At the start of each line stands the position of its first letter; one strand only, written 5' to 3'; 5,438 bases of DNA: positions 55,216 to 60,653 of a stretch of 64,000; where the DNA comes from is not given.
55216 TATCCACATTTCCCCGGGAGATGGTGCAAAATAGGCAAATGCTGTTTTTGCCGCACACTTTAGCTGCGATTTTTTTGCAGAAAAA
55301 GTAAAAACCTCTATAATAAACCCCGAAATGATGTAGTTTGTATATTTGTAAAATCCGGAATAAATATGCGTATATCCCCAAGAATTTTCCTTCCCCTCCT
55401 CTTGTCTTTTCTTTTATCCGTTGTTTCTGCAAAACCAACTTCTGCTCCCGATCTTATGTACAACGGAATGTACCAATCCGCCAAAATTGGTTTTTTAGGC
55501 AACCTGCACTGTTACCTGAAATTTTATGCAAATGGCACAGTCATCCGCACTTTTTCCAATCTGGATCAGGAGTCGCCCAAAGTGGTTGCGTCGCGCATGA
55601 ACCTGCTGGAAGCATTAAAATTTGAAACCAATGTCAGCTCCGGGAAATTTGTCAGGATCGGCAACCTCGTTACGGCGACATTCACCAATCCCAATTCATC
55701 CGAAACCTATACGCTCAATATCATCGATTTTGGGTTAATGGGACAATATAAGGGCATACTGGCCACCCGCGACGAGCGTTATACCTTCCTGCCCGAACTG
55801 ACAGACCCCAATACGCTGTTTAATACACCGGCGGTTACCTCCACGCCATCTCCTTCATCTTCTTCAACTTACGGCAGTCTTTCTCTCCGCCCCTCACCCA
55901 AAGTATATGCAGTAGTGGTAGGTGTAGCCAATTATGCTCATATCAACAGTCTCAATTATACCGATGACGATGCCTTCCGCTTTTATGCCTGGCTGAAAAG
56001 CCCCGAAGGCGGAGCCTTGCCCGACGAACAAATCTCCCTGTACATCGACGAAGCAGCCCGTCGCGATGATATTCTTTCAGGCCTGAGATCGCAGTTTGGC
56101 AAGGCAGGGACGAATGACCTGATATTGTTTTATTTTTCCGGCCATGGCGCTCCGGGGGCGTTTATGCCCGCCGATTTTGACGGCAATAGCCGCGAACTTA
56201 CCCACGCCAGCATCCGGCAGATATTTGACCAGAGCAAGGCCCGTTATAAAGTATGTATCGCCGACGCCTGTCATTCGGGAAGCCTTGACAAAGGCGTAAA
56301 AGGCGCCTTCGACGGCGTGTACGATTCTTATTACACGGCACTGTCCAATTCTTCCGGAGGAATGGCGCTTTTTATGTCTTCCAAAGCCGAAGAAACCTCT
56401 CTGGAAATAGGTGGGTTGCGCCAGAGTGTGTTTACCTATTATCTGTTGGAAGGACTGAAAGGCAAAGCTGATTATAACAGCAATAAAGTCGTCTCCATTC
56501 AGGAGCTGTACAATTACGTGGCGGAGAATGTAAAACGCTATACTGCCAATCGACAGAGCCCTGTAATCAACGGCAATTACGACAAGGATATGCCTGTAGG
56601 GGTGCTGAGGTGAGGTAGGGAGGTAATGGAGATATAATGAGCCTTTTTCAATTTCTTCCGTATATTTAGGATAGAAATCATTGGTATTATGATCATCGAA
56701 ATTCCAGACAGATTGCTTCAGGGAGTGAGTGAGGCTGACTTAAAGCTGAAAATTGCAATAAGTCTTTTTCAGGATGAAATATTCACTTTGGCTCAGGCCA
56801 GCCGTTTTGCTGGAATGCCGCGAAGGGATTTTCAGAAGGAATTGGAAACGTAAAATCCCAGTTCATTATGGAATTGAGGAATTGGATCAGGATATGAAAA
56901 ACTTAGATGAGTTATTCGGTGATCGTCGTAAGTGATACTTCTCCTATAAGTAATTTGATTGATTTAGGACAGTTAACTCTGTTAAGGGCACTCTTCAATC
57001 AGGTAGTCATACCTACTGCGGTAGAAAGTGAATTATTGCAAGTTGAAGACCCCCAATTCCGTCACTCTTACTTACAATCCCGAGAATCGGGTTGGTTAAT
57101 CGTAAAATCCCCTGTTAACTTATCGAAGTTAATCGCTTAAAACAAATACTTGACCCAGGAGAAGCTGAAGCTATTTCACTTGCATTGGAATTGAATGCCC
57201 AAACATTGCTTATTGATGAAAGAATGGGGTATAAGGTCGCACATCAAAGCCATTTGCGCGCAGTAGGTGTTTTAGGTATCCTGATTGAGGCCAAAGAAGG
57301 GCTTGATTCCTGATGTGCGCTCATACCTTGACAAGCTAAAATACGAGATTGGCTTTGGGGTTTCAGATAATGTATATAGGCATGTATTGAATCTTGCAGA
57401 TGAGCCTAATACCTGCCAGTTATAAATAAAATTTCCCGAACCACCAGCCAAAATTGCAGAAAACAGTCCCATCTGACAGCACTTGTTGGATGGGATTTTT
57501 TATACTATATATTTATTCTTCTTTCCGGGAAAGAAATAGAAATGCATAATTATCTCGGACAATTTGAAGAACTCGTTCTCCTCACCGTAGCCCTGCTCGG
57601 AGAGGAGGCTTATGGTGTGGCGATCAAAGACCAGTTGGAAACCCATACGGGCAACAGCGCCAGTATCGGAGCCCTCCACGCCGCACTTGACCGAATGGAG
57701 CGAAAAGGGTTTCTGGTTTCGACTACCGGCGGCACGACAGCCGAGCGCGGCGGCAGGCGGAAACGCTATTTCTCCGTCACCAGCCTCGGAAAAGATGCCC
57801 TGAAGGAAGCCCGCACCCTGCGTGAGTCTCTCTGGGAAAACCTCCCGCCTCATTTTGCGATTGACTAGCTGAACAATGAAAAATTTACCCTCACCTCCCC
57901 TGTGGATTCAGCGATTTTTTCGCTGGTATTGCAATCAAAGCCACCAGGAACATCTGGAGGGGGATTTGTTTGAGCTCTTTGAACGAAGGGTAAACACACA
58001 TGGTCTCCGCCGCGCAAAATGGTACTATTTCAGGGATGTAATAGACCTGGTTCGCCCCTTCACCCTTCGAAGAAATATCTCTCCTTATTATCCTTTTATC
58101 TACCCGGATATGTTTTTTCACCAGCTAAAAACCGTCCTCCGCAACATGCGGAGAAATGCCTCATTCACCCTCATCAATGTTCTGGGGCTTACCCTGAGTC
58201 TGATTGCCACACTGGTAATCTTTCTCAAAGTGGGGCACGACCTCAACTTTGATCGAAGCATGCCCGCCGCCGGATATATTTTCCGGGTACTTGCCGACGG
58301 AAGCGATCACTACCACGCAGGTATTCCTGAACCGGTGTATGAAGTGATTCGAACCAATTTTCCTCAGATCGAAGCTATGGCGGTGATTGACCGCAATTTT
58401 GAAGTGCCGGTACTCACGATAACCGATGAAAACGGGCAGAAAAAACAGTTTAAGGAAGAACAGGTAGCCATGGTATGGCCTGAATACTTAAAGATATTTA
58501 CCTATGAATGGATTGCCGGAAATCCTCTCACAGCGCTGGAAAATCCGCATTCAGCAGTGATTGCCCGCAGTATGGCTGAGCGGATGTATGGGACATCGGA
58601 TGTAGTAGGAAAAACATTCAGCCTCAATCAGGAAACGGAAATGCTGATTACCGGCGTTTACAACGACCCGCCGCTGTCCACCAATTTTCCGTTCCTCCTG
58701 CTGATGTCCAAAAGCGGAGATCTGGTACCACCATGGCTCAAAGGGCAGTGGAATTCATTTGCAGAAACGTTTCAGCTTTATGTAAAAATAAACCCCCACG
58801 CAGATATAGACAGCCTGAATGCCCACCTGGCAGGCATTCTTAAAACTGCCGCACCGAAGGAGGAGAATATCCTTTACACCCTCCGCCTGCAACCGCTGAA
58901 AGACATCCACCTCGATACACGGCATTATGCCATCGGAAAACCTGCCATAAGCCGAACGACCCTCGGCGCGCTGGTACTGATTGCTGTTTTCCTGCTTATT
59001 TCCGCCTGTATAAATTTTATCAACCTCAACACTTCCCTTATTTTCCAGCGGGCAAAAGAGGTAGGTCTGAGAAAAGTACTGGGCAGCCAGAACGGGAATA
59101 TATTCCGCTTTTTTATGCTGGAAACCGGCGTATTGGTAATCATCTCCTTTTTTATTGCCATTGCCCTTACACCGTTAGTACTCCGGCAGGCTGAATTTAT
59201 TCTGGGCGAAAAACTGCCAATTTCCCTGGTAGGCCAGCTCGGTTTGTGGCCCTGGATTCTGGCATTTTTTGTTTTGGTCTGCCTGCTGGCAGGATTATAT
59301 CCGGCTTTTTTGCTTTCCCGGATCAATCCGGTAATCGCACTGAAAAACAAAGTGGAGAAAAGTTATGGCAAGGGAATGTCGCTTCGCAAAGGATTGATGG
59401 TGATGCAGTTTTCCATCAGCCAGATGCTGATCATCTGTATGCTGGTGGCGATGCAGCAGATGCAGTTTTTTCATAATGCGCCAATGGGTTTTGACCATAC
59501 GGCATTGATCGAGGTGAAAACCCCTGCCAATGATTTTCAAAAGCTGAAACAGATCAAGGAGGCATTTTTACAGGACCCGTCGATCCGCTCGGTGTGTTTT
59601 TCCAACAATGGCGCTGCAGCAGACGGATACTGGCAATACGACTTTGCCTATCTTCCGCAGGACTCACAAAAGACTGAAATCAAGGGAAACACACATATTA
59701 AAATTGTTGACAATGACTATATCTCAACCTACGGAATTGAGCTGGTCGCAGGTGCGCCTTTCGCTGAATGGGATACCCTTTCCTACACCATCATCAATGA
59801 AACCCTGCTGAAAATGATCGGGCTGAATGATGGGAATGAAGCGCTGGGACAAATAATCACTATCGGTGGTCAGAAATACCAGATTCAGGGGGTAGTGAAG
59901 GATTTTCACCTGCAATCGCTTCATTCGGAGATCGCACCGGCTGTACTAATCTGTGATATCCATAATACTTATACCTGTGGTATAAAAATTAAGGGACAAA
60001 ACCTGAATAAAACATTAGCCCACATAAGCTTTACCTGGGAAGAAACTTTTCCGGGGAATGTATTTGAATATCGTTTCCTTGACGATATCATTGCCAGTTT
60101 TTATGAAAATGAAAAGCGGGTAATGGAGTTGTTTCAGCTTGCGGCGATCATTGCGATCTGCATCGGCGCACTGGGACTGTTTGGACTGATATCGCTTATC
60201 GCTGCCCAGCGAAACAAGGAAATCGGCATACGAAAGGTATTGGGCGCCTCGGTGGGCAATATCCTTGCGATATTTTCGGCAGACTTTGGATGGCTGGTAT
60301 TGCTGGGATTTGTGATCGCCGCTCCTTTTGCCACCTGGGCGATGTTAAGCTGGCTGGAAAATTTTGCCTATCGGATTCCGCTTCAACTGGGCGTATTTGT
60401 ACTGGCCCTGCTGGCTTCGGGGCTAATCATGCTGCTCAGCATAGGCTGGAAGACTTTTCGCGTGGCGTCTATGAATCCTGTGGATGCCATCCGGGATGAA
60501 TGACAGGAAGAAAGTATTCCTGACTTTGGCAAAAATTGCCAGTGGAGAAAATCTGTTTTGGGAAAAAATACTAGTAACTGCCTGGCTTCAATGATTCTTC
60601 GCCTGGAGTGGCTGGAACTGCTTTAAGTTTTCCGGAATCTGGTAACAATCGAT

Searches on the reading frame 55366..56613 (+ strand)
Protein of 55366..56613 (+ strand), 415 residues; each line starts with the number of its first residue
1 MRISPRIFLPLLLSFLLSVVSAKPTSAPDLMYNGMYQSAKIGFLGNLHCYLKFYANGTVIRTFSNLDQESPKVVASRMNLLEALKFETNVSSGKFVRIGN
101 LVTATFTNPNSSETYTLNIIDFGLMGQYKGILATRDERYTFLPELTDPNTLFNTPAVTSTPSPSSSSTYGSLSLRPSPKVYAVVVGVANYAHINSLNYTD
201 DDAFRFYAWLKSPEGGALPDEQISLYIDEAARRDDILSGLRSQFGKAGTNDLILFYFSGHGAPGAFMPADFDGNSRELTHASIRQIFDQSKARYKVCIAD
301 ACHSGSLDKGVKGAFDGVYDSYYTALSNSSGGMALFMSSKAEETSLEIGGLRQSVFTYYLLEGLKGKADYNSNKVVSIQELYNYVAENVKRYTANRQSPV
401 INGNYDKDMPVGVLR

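Call 6: search_protein_families(library=pfam, proteins=[window:55366-56613:+])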
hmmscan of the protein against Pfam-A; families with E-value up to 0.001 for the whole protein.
window:55366-56613:+ (415 aa): 2 families
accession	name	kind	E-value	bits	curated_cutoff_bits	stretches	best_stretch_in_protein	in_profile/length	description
PF00656.27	Peptidase_C14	-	5e-16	59.5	21.4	1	181-404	3-227/233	Caspase domain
PF01650.23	Peptidase_C13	-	2.6e-06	27.6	22.8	1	246-311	104-169/258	Peptidase C13 family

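Call 10: find_encoding_contigs(protein=window:55366-56613:+, flank=10000, max_places=10)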
Protein window:55366-56613:+ (415 aa): no gene with exactly this product is on record in the collection.

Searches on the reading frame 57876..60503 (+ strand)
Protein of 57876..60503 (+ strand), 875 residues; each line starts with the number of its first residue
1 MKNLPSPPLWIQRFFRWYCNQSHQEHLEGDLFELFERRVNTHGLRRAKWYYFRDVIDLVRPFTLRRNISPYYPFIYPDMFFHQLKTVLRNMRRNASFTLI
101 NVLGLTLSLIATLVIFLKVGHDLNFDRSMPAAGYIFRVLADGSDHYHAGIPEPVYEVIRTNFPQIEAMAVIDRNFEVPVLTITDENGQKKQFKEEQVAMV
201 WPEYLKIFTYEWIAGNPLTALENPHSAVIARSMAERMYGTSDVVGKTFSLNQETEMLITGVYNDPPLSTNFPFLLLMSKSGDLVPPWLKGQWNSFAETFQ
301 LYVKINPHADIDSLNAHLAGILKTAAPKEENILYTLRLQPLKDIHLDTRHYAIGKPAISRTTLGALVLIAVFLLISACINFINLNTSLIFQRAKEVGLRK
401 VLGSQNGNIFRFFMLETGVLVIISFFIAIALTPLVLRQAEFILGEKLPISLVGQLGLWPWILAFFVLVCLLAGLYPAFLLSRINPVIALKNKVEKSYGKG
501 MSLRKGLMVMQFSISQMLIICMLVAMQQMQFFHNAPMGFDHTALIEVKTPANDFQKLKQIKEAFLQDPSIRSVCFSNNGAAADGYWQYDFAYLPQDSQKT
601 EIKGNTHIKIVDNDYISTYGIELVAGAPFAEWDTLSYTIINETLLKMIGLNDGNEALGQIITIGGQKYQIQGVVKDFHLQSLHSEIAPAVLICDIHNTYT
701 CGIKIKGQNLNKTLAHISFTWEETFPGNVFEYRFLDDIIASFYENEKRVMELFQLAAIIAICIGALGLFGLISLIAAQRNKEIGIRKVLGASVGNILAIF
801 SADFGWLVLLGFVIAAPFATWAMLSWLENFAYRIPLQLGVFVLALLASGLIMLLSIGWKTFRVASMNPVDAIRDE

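Call 6: search_protein_families(library=pfam, proteins=[window:57876-60503:+])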
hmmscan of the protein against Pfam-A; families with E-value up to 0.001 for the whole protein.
window:57876-60503:+ (875 aa): 2 families
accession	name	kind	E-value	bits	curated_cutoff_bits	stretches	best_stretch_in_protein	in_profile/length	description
PF12704.14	MacB_PCD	-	8.7e-25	88.7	27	2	98-318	1-204/207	MacB-like periplasmic core domain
PF02687.27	FtsX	-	5.2e-21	75.4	25.5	2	368-485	2-120/120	FtsX-like permease C-terminal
